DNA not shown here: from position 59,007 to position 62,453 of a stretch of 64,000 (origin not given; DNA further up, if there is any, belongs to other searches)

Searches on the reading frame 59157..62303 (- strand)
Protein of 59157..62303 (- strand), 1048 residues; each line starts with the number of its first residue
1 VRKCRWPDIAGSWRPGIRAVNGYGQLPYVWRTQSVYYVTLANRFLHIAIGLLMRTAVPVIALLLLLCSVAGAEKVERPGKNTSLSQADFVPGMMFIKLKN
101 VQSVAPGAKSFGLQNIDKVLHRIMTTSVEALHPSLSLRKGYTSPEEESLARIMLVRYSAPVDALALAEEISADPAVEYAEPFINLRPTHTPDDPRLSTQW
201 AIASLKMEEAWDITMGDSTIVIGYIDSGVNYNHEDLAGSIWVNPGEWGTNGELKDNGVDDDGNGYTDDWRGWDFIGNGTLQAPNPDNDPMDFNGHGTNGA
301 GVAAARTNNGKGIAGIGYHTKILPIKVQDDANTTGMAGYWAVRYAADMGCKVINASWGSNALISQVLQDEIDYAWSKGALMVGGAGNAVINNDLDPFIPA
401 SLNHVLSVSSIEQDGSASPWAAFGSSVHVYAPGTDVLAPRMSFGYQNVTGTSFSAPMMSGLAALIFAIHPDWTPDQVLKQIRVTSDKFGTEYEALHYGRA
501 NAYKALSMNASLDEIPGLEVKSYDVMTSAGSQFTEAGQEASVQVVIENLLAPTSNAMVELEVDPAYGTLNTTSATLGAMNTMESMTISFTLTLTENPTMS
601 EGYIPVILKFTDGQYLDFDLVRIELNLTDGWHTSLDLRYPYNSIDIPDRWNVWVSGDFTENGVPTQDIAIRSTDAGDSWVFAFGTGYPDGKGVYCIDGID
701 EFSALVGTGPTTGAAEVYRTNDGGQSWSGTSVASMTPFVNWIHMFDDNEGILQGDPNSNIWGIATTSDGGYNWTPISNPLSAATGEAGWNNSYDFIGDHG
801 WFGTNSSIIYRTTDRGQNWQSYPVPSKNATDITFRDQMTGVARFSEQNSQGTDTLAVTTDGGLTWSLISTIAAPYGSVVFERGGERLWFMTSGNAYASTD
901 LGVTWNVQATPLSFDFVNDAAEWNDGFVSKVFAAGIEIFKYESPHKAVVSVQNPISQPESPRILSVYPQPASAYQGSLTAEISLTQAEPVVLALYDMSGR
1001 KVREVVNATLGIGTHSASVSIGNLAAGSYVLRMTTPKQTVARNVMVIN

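Call 66: search_protein_families(library=pfam, proteins=[window:59157-62303:-], max_evalue=0.00001)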
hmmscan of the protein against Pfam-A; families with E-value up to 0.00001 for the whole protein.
window:59157-62303:- (1048 aa): 5 families
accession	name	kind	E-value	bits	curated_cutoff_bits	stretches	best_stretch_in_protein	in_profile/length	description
PF00082.27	Peptidase_S8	-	8e-42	143.9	21.8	1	218-485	2-273/288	Subtilase family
PF15902.12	Sortilin-Vps10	-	9.2e-09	35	33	1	765-870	5-114/446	Sortilin, neurotensin receptor 3,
PF02012.26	BNR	-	1e-07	31.2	27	0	857-867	2-12/12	BNR/Asp-box repeat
PF18962.6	Por_Secre_tail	-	9.2e-06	26.3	27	0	966-1045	1-74/75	Secretion system C-terminal sorting domain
PF14870.12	PSII_BNR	-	9.2e-06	25.5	27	0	744-826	25-101/303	Photosynthesis system II assembly factor YCF48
